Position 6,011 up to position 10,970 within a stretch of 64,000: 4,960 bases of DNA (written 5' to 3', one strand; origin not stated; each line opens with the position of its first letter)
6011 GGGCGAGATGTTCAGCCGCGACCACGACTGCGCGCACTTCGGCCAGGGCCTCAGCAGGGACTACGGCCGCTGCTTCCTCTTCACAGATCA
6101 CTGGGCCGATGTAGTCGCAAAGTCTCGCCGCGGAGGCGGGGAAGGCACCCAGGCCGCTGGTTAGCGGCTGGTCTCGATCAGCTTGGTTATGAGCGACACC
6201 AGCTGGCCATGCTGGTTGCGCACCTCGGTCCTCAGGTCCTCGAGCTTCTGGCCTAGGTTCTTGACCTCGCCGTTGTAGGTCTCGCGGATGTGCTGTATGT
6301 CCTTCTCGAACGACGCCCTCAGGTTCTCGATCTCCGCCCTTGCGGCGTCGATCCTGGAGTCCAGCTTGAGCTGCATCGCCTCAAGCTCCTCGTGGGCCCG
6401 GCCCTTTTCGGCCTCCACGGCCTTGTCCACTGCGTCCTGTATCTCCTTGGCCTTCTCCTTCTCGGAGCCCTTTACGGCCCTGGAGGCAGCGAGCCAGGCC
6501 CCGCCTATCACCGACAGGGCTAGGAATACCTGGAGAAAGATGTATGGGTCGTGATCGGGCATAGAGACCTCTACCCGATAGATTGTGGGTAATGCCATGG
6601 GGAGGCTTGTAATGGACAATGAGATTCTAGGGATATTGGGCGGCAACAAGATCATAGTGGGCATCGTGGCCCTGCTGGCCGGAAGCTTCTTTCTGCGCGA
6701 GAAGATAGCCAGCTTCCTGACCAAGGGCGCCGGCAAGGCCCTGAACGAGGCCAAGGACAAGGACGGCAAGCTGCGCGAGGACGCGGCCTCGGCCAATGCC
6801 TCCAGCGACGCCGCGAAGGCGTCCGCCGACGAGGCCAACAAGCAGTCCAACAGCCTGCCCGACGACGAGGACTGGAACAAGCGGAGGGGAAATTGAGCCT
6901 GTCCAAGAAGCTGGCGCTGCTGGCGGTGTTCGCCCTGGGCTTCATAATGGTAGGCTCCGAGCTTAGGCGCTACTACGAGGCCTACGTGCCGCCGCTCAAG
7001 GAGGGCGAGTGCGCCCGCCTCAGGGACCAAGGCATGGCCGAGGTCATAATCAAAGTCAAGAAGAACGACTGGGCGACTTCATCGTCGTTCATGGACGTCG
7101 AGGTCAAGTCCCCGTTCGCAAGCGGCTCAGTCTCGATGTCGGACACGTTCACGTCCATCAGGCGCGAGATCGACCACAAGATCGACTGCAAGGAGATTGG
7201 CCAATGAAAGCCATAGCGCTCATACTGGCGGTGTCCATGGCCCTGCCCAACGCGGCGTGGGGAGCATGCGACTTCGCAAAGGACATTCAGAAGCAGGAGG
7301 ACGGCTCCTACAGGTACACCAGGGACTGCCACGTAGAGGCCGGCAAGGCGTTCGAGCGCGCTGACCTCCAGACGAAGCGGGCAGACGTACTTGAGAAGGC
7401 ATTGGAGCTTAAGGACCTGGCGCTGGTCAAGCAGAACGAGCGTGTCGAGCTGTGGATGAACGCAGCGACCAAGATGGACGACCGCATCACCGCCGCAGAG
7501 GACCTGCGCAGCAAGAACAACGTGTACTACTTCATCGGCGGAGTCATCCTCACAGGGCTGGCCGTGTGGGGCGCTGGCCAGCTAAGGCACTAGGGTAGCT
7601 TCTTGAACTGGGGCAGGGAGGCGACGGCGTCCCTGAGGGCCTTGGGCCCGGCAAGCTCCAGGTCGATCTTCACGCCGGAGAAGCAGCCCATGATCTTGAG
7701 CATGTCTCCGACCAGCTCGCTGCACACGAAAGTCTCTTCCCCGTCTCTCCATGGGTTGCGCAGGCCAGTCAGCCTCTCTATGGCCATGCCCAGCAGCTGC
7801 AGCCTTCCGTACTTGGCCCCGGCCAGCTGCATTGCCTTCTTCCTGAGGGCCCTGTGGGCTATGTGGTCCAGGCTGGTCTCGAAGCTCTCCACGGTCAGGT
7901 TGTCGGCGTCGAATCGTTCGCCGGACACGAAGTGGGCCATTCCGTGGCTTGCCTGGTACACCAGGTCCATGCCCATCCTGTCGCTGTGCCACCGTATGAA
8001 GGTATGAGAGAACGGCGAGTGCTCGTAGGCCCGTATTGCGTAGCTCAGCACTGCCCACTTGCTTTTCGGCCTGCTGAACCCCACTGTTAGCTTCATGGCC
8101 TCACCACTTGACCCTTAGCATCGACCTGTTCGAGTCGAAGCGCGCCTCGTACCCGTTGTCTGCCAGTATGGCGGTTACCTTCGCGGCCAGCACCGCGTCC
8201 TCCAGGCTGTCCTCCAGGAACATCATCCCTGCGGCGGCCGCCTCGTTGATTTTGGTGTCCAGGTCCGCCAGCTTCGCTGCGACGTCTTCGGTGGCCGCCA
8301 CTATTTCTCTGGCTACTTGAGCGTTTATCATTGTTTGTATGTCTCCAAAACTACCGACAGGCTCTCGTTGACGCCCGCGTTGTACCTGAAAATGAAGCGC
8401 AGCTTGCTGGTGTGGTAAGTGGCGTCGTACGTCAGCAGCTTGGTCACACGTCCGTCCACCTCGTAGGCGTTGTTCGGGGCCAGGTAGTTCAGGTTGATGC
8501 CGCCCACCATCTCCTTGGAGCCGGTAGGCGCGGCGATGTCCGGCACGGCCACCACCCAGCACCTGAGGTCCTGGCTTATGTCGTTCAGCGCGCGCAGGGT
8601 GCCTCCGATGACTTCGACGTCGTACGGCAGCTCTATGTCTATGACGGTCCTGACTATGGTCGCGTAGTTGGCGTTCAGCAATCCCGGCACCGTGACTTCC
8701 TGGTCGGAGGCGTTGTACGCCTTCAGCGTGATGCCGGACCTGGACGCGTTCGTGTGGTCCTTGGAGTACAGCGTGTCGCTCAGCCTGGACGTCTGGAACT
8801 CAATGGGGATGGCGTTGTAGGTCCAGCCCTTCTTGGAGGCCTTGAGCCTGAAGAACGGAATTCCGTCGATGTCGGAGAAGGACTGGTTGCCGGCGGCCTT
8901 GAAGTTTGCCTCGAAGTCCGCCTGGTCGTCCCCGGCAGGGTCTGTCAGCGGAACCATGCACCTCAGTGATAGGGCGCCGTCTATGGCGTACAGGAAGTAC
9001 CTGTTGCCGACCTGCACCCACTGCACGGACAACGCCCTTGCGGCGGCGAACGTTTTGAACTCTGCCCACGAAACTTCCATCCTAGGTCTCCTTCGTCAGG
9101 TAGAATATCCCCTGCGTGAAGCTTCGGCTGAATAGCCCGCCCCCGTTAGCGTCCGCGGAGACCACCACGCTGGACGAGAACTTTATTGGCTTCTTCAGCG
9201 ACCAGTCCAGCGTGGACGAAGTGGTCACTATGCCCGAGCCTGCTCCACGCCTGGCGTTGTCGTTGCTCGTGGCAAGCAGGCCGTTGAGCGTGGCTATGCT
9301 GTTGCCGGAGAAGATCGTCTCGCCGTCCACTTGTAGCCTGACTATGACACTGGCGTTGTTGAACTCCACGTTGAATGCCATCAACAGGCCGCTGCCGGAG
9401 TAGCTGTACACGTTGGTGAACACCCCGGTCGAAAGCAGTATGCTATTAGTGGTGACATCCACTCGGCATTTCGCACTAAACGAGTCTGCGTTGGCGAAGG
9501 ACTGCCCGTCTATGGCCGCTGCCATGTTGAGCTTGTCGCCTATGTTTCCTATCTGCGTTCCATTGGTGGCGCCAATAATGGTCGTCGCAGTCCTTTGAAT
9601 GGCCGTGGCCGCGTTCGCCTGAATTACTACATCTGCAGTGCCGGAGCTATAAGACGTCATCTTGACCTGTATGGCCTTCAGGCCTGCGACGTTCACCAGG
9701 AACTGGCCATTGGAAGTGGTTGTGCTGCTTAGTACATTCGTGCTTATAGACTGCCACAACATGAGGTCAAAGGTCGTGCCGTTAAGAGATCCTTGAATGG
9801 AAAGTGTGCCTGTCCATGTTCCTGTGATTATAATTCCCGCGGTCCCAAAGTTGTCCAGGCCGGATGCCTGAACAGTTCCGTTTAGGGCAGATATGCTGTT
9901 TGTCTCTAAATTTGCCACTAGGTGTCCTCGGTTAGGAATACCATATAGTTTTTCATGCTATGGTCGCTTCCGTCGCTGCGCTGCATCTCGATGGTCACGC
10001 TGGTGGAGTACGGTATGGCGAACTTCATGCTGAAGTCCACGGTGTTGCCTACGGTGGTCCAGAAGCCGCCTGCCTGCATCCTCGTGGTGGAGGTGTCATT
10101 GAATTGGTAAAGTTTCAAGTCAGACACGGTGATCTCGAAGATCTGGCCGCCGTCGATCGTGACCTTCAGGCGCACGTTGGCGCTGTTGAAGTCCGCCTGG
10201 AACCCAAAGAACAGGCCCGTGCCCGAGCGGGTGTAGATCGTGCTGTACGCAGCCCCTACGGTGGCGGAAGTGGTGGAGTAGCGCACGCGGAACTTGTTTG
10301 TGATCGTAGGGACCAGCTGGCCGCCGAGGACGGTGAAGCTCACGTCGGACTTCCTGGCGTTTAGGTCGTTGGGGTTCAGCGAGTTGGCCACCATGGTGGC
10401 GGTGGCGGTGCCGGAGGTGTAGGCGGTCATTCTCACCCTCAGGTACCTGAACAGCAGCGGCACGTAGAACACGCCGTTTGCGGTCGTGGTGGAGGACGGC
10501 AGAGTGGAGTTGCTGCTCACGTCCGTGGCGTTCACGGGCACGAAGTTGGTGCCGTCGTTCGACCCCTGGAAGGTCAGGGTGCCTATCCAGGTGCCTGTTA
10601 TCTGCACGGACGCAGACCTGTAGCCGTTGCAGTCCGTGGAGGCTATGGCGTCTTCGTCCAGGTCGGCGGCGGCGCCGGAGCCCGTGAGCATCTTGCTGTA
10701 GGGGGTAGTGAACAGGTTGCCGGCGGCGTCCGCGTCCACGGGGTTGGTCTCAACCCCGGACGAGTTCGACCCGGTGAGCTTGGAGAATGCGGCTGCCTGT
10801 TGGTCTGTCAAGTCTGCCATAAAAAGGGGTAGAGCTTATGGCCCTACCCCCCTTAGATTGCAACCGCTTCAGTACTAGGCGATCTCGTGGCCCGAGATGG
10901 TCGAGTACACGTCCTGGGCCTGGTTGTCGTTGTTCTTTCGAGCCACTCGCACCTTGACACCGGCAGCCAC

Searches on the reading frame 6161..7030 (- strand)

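Call 37: search_protein_families(library=pfam, proteins=[window:6161-7030:-], max_evalue=0.01)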
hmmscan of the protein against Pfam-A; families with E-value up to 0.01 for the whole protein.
window:6161-7030:- (289 aa): 4 families
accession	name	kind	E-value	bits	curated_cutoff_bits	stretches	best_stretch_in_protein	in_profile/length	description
PF01442.23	Apolipoprotein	-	0.00062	20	90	1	192-270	11-90/190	Apolipoprotein A1/A4/E domain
PF04513.17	Baculo_PEP_C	-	0.0021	18.5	38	1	203-284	34-115/140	Baculovirus polyhedron envelope protein, PEP, C terminus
PF24564.1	DUF7605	-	0.0034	17.8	27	0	178-251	61-136/183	Domain of unknown function (DUF7605)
PF06705.16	SF-assemblin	-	0.0039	17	30.6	1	189-283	31-121/247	SF-assemblin/beta giardin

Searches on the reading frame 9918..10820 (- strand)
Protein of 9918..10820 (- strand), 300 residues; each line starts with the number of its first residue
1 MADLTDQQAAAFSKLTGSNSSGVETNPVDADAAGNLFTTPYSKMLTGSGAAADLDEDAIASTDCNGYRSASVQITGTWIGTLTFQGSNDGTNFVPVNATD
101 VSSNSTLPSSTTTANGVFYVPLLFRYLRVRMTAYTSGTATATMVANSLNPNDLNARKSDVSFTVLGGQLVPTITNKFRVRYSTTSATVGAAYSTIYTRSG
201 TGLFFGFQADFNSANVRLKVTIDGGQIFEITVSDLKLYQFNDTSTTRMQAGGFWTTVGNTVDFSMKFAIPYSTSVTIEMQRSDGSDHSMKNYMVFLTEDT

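Call 9: search_protein_families(library=pfam, proteins=[window:9918-10820:-], max_evalue=0.01)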
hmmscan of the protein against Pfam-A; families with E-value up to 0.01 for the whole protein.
window:9918-10820:- (300 aa): 1 family
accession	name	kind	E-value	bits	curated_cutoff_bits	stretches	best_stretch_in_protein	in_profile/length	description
PF00754.31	F5_F8_type_C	-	6e-05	23.6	28.2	1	76-139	60-120/127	F5/8 type C domain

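Call 10: search_protein_families(library=phrogs, proteins=[window:9918-10820:-], max_evalue=0.001)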
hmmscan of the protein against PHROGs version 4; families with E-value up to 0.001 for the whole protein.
window:9918-10820:- (300 aa): 0 families
